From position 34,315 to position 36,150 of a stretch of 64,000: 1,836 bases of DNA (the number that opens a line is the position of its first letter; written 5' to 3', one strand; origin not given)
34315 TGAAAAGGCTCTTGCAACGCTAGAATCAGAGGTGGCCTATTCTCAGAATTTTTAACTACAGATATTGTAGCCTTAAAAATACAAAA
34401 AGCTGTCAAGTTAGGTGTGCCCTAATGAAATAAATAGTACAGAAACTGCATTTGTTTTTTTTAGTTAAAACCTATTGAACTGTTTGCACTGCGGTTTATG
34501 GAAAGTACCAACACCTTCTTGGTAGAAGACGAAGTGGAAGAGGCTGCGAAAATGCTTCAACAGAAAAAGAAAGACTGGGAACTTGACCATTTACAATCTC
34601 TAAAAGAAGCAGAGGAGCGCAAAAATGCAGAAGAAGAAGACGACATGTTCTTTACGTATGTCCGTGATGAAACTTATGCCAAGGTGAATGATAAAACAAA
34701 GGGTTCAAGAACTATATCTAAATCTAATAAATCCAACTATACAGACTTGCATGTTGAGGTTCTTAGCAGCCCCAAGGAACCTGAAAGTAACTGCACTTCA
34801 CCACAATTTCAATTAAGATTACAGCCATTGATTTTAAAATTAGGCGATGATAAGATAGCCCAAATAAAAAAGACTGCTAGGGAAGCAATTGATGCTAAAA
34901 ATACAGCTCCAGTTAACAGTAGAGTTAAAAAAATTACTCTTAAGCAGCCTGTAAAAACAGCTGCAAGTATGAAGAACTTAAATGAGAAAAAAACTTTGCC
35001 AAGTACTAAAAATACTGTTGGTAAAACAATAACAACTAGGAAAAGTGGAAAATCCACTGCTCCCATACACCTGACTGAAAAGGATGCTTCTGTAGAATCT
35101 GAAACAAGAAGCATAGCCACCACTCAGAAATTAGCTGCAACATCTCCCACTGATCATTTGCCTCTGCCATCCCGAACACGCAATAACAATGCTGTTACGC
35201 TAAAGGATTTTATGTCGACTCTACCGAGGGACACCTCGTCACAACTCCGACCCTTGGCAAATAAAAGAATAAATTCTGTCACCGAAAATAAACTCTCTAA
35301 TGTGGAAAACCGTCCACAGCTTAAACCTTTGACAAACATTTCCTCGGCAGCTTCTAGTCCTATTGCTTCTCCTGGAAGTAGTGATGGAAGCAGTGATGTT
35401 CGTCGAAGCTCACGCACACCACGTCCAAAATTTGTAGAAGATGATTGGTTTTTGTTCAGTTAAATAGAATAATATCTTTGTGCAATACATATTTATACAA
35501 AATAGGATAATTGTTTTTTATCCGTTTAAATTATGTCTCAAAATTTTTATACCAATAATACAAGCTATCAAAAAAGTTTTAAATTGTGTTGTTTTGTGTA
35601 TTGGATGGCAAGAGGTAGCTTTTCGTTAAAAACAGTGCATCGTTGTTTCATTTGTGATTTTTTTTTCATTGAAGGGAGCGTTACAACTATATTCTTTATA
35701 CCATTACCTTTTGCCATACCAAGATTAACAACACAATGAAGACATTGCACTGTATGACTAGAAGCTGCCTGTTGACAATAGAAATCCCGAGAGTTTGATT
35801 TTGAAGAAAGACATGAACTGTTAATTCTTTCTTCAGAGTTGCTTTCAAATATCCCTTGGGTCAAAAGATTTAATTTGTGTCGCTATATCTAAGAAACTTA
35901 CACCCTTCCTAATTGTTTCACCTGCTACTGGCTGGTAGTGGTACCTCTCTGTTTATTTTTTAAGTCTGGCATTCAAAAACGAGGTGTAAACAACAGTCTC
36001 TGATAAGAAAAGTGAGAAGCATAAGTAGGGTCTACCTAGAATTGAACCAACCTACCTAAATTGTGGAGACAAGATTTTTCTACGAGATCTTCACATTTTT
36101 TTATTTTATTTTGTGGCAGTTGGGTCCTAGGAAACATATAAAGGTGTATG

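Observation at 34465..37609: Two alternative 3' ends for dom: read-through terminal exon (short isoform, stop 35463) versus internal donor at 34684 joining SANT/poly-Q exons (long isoform)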

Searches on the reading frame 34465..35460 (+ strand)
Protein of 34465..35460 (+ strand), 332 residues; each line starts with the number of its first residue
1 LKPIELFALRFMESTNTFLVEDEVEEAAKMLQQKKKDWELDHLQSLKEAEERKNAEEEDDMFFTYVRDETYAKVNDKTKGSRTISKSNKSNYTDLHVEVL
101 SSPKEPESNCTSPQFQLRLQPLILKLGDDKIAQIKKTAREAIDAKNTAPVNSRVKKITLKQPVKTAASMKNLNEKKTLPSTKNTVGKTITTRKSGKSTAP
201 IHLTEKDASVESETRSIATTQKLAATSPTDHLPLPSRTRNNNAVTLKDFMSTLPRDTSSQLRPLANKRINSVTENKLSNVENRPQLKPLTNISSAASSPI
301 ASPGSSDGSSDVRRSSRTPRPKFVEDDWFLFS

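Call 4: find_homologous_proteins(query=window:34465-35460:+)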
Query seq(332 aa) (332 aa): 19 proteins with E <= 0.001 among 1827 candidates.
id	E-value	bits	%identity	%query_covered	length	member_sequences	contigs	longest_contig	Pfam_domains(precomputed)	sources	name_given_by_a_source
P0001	9.4e-188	641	96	97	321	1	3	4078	-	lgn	-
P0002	2.0e-50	190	44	96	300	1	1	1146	-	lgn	-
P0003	7.8e-50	188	40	99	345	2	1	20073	-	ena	-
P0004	1.8e-48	184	43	96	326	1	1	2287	-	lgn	-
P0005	3.3e-47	180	38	99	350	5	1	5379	-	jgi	-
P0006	9.5e-46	175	40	99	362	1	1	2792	-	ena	-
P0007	2.8e-45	173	51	45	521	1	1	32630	-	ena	-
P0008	2.9e-45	173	40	85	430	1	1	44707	-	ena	-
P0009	2.8e-44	170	39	98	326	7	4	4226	-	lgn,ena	-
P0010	3.1e-42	163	41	96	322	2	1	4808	-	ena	-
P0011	1.3e-41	161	41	96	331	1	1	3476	-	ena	-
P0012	1.9e-41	161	39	99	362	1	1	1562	-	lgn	-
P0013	3.1e-41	160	40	98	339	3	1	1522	-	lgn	-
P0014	3.9e-41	160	39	97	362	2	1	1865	-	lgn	-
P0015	7.2e-41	159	36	100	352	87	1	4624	-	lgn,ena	-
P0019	4.0e-9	55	75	12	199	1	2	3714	-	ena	-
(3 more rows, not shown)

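Call 7: find_encoding_contigs(protein=P0008, flank=10000, max_places=3)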
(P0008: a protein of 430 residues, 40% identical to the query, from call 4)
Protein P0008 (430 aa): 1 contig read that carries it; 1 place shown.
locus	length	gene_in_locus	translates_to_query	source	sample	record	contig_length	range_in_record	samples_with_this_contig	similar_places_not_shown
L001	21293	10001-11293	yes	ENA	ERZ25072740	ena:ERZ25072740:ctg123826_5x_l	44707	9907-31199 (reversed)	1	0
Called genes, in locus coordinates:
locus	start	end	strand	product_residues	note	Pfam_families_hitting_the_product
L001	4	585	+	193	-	-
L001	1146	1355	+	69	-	-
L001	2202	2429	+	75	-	-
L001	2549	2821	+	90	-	PF00271:Helicase_C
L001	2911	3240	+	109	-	-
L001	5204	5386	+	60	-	-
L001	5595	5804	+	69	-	-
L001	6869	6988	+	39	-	-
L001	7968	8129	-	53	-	-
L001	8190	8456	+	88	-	-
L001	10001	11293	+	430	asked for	-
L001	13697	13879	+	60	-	-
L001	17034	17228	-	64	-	-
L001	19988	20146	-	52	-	-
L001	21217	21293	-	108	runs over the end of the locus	-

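Call 8: find_encoding_contigs(protein=P0007, flank=10000, max_places=3)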
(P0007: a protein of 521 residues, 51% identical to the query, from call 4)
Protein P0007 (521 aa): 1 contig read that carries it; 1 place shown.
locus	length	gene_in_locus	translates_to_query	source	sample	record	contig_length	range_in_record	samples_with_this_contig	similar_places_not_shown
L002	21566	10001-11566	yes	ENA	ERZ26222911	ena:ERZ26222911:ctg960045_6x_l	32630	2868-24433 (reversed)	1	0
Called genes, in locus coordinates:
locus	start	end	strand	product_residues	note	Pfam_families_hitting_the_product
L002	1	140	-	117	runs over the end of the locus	-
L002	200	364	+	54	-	-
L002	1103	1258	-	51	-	-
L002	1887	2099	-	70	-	-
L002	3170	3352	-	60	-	-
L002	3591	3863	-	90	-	PF13842:zf-Tnp_2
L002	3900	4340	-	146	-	PF13843:DDE_Tnp_1_7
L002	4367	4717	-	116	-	-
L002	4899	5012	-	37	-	-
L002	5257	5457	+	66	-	PF00271:Helicase_C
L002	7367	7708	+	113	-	-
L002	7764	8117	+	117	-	-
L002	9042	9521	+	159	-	-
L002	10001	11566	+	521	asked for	-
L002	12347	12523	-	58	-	-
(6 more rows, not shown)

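Call 9: find_encoding_contigs(protein=P0003, flank=10000, max_places=3)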
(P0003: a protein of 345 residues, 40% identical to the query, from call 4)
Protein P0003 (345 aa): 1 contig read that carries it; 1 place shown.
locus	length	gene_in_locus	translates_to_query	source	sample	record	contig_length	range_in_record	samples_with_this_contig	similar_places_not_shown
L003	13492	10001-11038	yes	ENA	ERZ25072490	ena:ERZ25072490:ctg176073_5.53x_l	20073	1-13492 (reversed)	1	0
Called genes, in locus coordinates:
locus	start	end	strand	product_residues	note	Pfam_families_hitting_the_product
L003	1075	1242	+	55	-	-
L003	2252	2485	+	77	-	PF00176:SNF2-rel_dom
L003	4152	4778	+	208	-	-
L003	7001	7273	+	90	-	-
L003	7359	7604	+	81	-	PF00271:Helicase_C (weak)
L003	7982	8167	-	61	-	-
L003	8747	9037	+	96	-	-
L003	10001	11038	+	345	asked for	-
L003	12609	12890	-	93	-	-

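Call 14: find_encoding_contigs(protein=P0001, flank=10000, max_places=3)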
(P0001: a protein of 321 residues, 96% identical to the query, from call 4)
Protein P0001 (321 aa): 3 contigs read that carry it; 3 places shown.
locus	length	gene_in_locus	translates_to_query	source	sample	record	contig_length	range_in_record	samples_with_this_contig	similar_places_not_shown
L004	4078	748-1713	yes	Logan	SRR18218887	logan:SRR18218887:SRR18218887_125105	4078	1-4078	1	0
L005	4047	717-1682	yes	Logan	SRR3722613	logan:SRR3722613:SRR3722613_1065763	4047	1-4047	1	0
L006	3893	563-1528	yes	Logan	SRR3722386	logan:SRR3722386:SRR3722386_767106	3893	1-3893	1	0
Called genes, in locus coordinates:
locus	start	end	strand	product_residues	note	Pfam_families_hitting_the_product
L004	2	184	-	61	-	?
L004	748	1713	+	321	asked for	-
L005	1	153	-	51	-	?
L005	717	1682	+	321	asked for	-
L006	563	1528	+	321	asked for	-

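Call 15: find_encoding_contigs(protein=P0015, flank=10000, max_places=4)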
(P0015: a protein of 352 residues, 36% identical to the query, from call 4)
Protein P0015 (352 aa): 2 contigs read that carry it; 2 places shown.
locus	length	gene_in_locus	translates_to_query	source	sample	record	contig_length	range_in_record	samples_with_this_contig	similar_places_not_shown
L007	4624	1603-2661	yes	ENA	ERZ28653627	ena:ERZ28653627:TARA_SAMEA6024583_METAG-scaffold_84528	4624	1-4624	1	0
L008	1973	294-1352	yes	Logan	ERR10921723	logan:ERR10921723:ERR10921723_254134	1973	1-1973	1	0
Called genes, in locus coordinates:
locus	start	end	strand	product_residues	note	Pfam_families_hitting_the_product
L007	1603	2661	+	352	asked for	-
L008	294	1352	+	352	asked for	-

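Call 52: find_encoding_contigs(protein=P0019, flank=10000, max_places=3)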
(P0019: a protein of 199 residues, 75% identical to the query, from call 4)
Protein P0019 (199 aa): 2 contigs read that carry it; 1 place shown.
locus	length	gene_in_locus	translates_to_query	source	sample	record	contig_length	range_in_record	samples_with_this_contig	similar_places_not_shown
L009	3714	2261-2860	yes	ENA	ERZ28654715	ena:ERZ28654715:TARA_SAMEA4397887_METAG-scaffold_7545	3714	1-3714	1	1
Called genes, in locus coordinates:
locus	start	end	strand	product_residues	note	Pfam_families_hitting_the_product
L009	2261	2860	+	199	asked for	-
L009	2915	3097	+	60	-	-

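Call 75: find_encoding_contigs(protein=P0014, flank=10000, max_places=4)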
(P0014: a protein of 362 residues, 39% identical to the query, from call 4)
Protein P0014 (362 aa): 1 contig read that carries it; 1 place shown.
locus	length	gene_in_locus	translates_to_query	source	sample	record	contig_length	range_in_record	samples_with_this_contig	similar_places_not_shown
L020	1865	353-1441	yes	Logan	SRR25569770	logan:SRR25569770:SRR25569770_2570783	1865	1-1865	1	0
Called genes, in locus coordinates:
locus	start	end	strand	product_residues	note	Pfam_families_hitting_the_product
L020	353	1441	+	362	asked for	-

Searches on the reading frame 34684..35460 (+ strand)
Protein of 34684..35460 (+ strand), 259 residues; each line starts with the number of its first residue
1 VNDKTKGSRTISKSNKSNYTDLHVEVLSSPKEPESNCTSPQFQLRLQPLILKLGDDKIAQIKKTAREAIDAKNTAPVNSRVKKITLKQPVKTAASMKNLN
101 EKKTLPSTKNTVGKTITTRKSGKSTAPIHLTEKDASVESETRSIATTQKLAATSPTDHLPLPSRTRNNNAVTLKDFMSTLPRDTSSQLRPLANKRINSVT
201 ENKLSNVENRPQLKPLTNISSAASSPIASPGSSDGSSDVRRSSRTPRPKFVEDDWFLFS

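Call 26: search_solved_structures(query=A2, max_evalue=10, show_alignments=2)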
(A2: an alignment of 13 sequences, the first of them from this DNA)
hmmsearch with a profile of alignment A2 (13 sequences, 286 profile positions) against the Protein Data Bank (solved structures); distinct sequences matched with E-value up to 10: 1.
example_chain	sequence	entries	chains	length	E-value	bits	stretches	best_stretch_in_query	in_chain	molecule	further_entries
1nwb_A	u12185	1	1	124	0.25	14.3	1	51-74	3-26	Hypothetical protein AQ_1857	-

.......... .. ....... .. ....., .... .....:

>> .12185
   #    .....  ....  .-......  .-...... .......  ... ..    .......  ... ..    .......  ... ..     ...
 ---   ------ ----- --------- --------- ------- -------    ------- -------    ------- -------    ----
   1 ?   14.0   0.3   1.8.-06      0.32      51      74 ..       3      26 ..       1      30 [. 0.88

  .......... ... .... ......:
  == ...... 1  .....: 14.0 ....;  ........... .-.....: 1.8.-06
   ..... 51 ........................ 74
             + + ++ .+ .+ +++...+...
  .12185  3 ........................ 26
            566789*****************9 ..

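Call 27: search_protein_families(library=pfam, proteins=[window:34684-35460:+], max_evalue=1)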
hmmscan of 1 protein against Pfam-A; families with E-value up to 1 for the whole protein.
window:34684-35460:+ (259 aa): 0 families

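Call 38: search_protein_representatives(alignment_id=A2)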
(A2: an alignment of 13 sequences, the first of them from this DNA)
Query: 13 sequences, 286 profile positions. Proteins with E-value up to 0.001 (for the whole library): 10; up to 1e-10: 10; up to 1e-30: 9. The best 10 are listed.
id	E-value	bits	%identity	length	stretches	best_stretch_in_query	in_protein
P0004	3.2e-73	263.4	-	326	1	1-286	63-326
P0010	1.5e-72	261.2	-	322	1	1-284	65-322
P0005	4.1e-67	243.4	-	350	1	1-284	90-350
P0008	1.3e-66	241.7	-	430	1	7-286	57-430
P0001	5.6e-64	233.1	-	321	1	1-286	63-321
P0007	8.2e-64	232.5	-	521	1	1-286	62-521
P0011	3.1e-60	220.8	-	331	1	7-286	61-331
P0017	2.4e-59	217.9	-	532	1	1-286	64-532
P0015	4.9e-58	213.6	-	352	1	1-286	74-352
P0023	5.7e-18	82.1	-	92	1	204-286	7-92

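Call 65: predict_structure(alignment_id=A2)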
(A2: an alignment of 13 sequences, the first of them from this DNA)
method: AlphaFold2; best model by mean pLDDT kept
length: 259 residues; sequences in the alignment: 13
mean_pLDDT: 53.1   pTM: 0.19
mean pLDDT of the five models: 53.1, 51.0, 49.8, 46.7, 46.7
residues with pLDDT >= 90: 7; 70-90: 24; 50-70: 89; < 50: 139
segments of 3 or more residues with pLDDT < 50: 14-29, 89-105, 107-126, 128-154, 160-163, 185-210, 212-214, 218-222
pLDDT, mean of each block of 10 residues (from residue 1): 51 47 46 51 65 83 91 62 54 43 43 40 43 43 43 46 57 69 46 42 44 48 50 53 64 55
secondary structure, 60 per line:
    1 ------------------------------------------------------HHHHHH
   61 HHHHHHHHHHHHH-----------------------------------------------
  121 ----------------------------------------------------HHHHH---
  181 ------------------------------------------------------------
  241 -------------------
elements in order: H55-73 H173-177

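Call 76: find_encoding_contigs(protein=P0023, flank=10000, max_places=4)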
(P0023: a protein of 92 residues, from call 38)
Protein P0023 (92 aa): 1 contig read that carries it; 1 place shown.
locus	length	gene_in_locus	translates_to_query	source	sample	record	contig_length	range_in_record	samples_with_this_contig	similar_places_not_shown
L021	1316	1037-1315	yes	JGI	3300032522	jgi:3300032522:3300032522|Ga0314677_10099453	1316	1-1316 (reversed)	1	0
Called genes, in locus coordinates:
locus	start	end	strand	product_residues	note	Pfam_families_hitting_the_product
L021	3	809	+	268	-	?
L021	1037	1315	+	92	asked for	?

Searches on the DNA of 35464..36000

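Call 88: search_rna_families(source=window, start=35464, end=36000, threshold=evalue, max_evalue=1)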
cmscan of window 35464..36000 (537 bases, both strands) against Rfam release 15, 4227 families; matches with E-value up to 1: 0.
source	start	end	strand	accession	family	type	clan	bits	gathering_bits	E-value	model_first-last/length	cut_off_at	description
